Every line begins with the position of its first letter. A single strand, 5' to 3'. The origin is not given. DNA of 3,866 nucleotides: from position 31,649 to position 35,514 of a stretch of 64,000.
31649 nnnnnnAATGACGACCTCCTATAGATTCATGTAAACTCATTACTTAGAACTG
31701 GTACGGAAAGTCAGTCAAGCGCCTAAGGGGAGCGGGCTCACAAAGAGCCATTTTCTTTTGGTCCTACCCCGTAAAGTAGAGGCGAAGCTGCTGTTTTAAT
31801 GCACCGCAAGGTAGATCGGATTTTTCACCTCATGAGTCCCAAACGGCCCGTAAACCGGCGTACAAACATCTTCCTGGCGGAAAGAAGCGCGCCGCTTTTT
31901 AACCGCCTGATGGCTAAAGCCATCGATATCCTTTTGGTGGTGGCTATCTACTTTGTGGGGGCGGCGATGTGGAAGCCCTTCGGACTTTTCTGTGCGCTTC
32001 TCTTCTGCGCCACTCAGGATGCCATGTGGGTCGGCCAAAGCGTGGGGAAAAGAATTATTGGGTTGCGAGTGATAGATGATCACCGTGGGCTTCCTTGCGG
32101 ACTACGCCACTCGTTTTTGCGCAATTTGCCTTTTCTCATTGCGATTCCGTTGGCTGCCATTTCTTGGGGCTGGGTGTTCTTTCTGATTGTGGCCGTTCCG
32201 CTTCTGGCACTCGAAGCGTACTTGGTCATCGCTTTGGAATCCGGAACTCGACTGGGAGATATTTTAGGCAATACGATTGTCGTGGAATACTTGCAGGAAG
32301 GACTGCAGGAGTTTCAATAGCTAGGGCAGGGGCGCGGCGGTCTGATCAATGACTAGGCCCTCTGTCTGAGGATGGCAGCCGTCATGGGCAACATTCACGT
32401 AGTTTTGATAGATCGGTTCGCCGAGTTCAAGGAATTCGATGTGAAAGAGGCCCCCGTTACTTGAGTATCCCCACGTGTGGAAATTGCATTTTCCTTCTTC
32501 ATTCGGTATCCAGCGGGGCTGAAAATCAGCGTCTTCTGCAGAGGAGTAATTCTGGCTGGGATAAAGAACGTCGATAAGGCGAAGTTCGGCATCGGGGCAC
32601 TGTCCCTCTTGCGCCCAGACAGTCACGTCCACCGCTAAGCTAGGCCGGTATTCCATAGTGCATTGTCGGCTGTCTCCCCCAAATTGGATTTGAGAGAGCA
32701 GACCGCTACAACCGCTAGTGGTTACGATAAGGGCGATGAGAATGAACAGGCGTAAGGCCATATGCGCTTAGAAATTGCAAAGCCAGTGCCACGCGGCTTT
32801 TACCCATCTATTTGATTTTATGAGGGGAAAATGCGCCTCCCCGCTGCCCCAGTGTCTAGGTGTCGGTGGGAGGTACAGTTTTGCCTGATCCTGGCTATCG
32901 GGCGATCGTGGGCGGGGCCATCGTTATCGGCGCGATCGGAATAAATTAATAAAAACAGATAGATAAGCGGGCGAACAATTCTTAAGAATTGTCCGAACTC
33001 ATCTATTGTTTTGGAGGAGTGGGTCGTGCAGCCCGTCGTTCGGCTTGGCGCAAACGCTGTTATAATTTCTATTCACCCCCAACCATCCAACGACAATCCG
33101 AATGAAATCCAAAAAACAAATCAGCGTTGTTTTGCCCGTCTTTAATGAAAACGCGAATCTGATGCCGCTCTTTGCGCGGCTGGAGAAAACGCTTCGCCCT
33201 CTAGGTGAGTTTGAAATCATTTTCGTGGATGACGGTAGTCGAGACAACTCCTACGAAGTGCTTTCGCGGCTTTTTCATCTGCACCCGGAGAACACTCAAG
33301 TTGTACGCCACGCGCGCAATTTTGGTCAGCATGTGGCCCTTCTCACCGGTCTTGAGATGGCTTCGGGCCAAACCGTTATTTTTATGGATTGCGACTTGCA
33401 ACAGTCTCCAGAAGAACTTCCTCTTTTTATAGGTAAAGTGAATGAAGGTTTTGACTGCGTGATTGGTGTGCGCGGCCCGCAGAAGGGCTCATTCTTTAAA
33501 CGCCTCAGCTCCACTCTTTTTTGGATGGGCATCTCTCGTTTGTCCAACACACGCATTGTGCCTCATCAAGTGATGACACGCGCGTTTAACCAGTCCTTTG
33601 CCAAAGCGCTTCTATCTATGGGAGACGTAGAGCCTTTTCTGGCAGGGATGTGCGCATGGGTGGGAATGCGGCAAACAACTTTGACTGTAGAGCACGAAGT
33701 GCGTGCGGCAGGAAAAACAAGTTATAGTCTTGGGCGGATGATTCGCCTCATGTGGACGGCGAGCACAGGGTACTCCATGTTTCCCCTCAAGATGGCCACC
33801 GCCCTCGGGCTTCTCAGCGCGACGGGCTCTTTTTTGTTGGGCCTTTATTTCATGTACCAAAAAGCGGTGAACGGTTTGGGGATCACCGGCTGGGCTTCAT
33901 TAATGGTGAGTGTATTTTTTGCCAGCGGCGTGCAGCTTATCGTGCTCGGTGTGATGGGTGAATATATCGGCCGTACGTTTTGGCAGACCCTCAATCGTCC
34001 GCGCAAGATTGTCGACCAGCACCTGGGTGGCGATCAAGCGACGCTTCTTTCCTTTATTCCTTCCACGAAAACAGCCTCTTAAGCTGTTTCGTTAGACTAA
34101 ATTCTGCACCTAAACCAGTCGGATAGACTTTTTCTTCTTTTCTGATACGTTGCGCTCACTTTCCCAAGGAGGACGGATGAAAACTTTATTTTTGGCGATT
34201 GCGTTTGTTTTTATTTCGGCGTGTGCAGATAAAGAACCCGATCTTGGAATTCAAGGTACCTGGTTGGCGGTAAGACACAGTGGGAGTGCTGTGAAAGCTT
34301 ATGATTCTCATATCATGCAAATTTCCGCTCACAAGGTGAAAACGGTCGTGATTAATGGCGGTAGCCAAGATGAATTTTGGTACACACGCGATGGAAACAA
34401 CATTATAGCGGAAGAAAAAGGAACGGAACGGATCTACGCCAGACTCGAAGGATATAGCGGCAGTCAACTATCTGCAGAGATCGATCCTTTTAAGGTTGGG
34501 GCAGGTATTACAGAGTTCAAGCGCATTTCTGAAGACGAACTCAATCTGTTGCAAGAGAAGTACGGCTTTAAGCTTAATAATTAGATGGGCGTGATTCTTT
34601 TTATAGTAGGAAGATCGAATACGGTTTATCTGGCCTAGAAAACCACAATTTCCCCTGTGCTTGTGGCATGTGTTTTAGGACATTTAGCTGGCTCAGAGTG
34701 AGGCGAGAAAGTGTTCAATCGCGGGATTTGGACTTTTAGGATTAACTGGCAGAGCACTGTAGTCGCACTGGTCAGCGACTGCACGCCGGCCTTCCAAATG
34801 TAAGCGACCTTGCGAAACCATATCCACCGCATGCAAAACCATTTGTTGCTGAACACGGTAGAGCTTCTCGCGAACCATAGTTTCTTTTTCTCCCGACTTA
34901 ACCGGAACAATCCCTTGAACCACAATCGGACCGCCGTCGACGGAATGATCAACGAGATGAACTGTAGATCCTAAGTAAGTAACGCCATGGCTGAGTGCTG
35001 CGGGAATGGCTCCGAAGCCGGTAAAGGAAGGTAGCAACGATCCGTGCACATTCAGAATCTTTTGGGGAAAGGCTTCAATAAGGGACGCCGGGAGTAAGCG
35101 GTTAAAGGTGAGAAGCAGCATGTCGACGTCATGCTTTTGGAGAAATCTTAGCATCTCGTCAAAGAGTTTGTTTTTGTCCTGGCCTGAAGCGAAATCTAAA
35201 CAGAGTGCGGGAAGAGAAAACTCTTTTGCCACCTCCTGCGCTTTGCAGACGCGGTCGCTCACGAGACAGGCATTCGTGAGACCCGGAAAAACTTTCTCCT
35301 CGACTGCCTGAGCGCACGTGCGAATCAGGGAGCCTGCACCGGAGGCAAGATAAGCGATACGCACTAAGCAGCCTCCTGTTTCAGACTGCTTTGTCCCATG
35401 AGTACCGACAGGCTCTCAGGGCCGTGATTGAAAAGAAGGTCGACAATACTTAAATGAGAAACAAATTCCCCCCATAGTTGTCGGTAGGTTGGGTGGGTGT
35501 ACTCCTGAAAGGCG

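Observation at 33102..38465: Polyprenyl-phosphate sugar transfer module: GT2 (ArnC/DPM1-like) + GT-C (ArnT/PMT-like) with formyltransferase, WbqC and methyltransferase. A candidate lipid A or envelope glycan decoration system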

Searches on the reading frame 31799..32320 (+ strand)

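Call 4: search_protein_families(library=pfam, proteins=[window:31799-32320:+], max_evalue=0.01)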
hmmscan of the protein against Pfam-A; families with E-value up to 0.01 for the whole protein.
window:31799-32320:+ (173 aa): 1 family
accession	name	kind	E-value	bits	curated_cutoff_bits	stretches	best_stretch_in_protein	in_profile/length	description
PF06271.18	RDD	-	1.8e-11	44.9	24.1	1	31-157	2-136/137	RDD family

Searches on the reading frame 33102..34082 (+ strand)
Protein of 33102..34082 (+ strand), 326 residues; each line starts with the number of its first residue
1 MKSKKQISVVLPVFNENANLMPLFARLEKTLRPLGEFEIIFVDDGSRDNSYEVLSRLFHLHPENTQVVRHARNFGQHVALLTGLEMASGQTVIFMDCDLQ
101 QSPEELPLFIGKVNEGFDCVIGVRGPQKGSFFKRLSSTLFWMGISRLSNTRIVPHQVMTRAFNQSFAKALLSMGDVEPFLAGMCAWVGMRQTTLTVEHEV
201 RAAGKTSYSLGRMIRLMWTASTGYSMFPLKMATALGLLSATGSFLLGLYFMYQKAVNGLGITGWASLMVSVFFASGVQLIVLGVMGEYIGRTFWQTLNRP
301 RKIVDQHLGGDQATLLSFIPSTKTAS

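Call 3: search_protein_families(library=pfam, proteins=[window:33102-34082:+], max_evalue=0.01)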
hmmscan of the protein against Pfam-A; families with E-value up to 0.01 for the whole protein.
window:33102-34082:+ (326 aa): 2 families
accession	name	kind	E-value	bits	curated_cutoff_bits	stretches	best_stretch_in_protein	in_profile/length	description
PF00535.33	Glycos_transf_2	-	1.3e-28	100.5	23.3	1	8-149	1-141/168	Glycosyl transferase family 2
PF10111.15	Glyco_tranf_2_2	-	3e-05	24.1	27.3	1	8-106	1-99/276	Glycosyltransferase like family 2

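Call 5: search_protein_families(library=ncbifam, proteins=[window:33102-34082:+], max_evalue=0.01)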
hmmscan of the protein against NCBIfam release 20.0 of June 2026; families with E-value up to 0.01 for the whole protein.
window:33102-34082:+ (326 aa): 20 families
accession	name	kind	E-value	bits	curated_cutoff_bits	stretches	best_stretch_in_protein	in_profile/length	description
NF007986.1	PRK10714.1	equivalog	8.1e-51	172.9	529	1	4-307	5-311/316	undecaprenyl-phosphate 4-deoxy-4-formamido-L-arabinose transferase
NF047588.1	GlcsyltransPgfSStrep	equivalog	3.5e-50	171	500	1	6-306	2-304/308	glycosyltransferase PgfS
NF007482.0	PRK10073.1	equivalog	1.8e-14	53.5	423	1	1-103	2-100/334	glycosyltransferase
NF041875.1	EPS_EpsD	equivalog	2.5e-13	50.1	370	1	7-110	1-101/325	exopolysaccharide biosynthesis glycosyltransferase EpsD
TIGR03965.1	mycofact_glyco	equivalog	3e-13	49.5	280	1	3-112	72-178/467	mycofactocin biosynthesis glycosyltransferase MftF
TIGR03937.1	PgaC_IcaA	equivalog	6.2e-13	48.5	422.3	1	3-98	43-135/407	poly-beta-1,6-N-acetyl-D-glucosamine synthase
TIGR04283.1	glyco_like_mftF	equivalog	3.8e-10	39.7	182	1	7-101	1-85/221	TIGR04283 family arsenosugar biosynthesis glycosyltransferase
NF058614.1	PPMAGASynPpgS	equivalog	7.6e-09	35.3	370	1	8-127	3-116/226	polyprenyl-phospho-N-acetylgalactosaminyl synthase PpgS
NF010496.0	PRK13915.1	equivalog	6.9e-08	31.9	262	1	2-102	28-130/307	glucosyl-3-phosphoglycerate synthase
NF047683.1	TeichurnBiosyTuaG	equivalog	3.1e-07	30.3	400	1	2-106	3-104/252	teichuronic acid biosynthesis protein TuaG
TIGR04182.1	glyco_TIGR04182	equivalog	4.8e-07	29.4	325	1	7-291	2-284/293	S-layer glycoprotein N-glycosyltransferase AglJ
NF041391.1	DPhHxTase_Halo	equivalog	9.4e-07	28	375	1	14-165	4-148/213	dolichyl-phosphate hexose transferase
TIGR03111.1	glyc2_xrt_Gpos1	hypoth_equivalog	2.3e-06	26.7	363.95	1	5-104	49-147/439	TIGR03111 family XrtG-associated glycosyltransferase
NF050050.1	ProtGlycPglI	equivalog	3.4e-05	23.4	500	1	6-122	3-117/306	GalNAc(5)-diNAcBac-PP-undecaprenol beta-1,3-glucosyltransferase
NF038302.1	EPS_HpsE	equivalog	0.00019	20.5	300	1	6-99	2-97/307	hormogonium polysaccharide biosynthesis glycosyltransferase HpsE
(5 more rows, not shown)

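Call 31: search_solved_structures(query=window:33102-34082:+, max_evalue=0.00001)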
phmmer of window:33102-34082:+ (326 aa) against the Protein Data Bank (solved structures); distinct sequences matched with E-value up to 0.00001: 14.
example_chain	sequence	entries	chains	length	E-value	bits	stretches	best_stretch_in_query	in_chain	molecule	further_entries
5ekp_C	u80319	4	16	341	3.9e-53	183.9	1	6-306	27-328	Uncharacterized glycosyltransferase sll0501 | Glycosyltransferase sll0501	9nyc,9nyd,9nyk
9nye_A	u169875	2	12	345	4e-53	183.9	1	6-306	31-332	Glycosyltransferase sll0501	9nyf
5eke_A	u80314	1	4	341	5e-53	183.6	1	6-306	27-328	Uncharacterized glycosyltransferase sll0501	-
9hwj_A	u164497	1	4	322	5.1e-46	160.5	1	5-307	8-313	Undecaprenyl-phosphate 4-deoxy-4-formamido-L-arabinose transferase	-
9bhc_C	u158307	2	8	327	2.9e-45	158.1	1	5-308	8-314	Undecaprenyl-phosphate 4-deoxy-4-formamido-L-arabinose transferase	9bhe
8vxh_A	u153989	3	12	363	4.2e-45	157.5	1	5-308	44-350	Undecaprenyl-phosphate 4-deoxy-4-formamido-L-arabinose transferase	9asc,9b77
5mlz_A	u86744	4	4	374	1.2e-18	70.6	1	6-129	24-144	Dolichol monophosphate mannose synthase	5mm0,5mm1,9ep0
8bz8_A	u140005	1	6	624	5.9e-08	35.5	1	5-121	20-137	Glycosyltransferase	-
8bz4_A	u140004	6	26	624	5.9e-08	35.5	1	5-121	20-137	Glycosyltransferase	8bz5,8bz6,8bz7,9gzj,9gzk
2z87_A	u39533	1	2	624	1.6e-07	34.1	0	7-109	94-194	Chondroitin synthase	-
2z86_A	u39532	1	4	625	1.6e-07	34.1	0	7-109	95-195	Chondroitin synthase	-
3bcv_A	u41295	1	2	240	3e-06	29.9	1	6-100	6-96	Putative glycosyltransferase protein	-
5hea_A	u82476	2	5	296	3.7e-06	29.6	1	5-99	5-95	Putative glycosyltransferase (GalT1)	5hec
6h1j_A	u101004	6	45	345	7.1e-06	28.7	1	3-127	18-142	Probable ss-1,3-N-acetylglucosaminyltransferase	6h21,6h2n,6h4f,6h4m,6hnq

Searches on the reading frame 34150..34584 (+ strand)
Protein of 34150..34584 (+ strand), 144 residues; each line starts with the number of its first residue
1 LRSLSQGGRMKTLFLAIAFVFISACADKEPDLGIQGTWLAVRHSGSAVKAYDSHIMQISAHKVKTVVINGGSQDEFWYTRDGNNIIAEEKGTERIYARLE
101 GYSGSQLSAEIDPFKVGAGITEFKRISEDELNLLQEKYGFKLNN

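Call 3: search_protein_families(library=pfam, proteins=[window:34150-34584:+], max_evalue=0.01)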
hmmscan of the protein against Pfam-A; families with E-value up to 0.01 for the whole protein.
window:34150-34584:+ (144 aa): 0 families

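Call 5: search_protein_families(library=ncbifam, proteins=[window:34150-34584:+], max_evalue=0.01)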
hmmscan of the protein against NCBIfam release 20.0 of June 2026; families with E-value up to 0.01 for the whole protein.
window:34150-34584:+ (144 aa): 0 families

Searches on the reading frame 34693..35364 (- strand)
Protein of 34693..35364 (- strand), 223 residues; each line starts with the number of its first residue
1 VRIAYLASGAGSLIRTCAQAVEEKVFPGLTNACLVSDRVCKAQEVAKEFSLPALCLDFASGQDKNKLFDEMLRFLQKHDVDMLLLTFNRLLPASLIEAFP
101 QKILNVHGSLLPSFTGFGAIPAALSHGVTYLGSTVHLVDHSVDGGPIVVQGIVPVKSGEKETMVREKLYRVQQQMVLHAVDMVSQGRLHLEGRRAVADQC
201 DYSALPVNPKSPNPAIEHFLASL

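Call 3: search_protein_families(library=pfam, proteins=[window:34693-35364:-], max_evalue=0.01)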
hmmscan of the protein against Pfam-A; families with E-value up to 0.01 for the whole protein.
window:34693-35364:- (223 aa): 1 family
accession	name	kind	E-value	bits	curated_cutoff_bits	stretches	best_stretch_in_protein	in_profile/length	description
PF00551.24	Formyl_trans_N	-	4.5e-31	108.4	26.1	1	1-179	1-180/181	Formyl transferase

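Call 5: search_protein_families(library=ncbifam, proteins=[window:34693-35364:-], max_evalue=0.01)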
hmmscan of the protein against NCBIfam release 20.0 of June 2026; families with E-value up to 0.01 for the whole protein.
window:34693-35364:- (223 aa): 7 families
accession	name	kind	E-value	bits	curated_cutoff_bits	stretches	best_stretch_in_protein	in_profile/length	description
TIGR00639.1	PurN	equivalog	1.6e-34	119.1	150.1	1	1-189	1-190/192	phosphoribosylglycinamide formyltransferase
NF004684.0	PRK06027.1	subfamily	2.5e-23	83.2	223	1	35-196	123-283/286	formyltetrahydrofolate deformylase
TIGR00460.1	fmt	equivalog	3.3e-19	69.1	201.5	1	71-188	71-189/315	methionyl-tRNA formyltransferase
TIGR00655.1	PurU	equivalog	4.4e-19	69.2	285.95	1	41-190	123-272/280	formyltetrahydrofolate deformylase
NF005414.0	PRK06988.1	equivalog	8e-13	48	316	1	69-188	67-187/311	formyltransferase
NF005998.1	PRK08125.1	equivalog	4.1e-10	38.7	777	1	81-190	77-187/649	bifunctional UDP-4-amino-4-deoxy-L-arabinose formyltransferase/UDP-glucuronic acid oxidase ArnA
NF005755.0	PRK07579.1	equivalog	7.2e-08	32.5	238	1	75-187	63-171/245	dTDP-4-amino-4,6-dideoxyglucose formyltransferase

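Call 32: search_solved_structures(query=window:34693-35364:-, max_evalue=0.00001)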
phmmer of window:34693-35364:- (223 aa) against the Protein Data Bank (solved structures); distinct sequences matched with E-value up to 0.00001: 34.
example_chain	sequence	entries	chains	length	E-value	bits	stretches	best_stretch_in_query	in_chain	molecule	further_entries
2ywr_A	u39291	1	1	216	8.8e-31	110.8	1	2-210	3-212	Phosphoribosylglycinamide formyltransferase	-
3auf_A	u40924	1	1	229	4.1e-29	105.4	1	2-195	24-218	Glycinamide ribonucleotide transformylase 1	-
3da8_A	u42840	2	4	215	5.6e-25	91.9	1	2-195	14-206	Probable 5'-phosphoribosylglycinamide formyltransferase purN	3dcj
3av3_A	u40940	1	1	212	2e-23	86.8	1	2-182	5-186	Phosphoribosylglycinamide formyltransferase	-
1zlx_A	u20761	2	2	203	4.1e-20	76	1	2-190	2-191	Phosphoribosylglycinamide formyltransferase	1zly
4zyt_A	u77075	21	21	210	4.2e-20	75.9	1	2-190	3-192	Trifunctional purine biosynthetic protein adenosine-3 | Phosphoribosylglycinamide formyltransferase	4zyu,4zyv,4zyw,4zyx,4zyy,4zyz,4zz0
1meo_A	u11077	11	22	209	4.3e-20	75.9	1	2-190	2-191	Phosphoribosylglycinamide formyltransferase | Trifunctional purine biosynthetic protein adenosine-3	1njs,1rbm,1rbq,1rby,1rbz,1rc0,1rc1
5j9f_A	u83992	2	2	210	1.1e-19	74.6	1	2-190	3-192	Trifunctional purine biosynthetic protein adenosine-3 | Phosphoribosylglycinamide formyltransferase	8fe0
1mej_B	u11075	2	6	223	1.7e-19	74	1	3-190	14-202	Phosphoribosylglycinamide formyltransferase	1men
3kcq_A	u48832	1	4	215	1.1e-18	71.3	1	1-190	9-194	Phosphoribosylglycinamide formyltransferase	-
3p9x_A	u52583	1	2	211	2.1e-18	70.4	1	2-174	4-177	phosphoribosylglycinamide formyltransferase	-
1c3e_A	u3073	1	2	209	6.2e-17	65.6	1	1-194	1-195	GLYCINAMIDE RIBONUCLEOTIDE TRANSFORMYLASE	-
1c2t_A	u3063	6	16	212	6.4e-17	65.5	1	1-194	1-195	GLYCINAMIDE RIBONUCLEOTIDE TRANSFORMYLASE | PHOSPHORIBOSYL-GLYCINAMIDE FORMYLTRANSFERASE | PHOSPHORIBOSYLGLYCINAMIDE FORMYLTRANSFERASE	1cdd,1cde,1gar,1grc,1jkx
2gar_A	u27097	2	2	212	1.3e-16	64.6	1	1-194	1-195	GLYCINAMIDE RIBONUCLEOTIDE TRANSFORMYLASE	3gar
4ds3_A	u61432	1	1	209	6e-15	59.1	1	2-175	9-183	Phosphoribosylglycinamide formyltransferase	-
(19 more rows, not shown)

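Call 61: find_related_loci(query=window:34693-35364:-, collection=metagenome_contigs, flank=6000)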
Query window:34693-35364:- (223 aa) in metagenome_contigs; peptide patterns used: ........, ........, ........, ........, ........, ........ (x = any residue, [..] = any of these).
197 stretches matched a pattern, but none encodes a relative of the query by tblastn (E <= 1e-3).
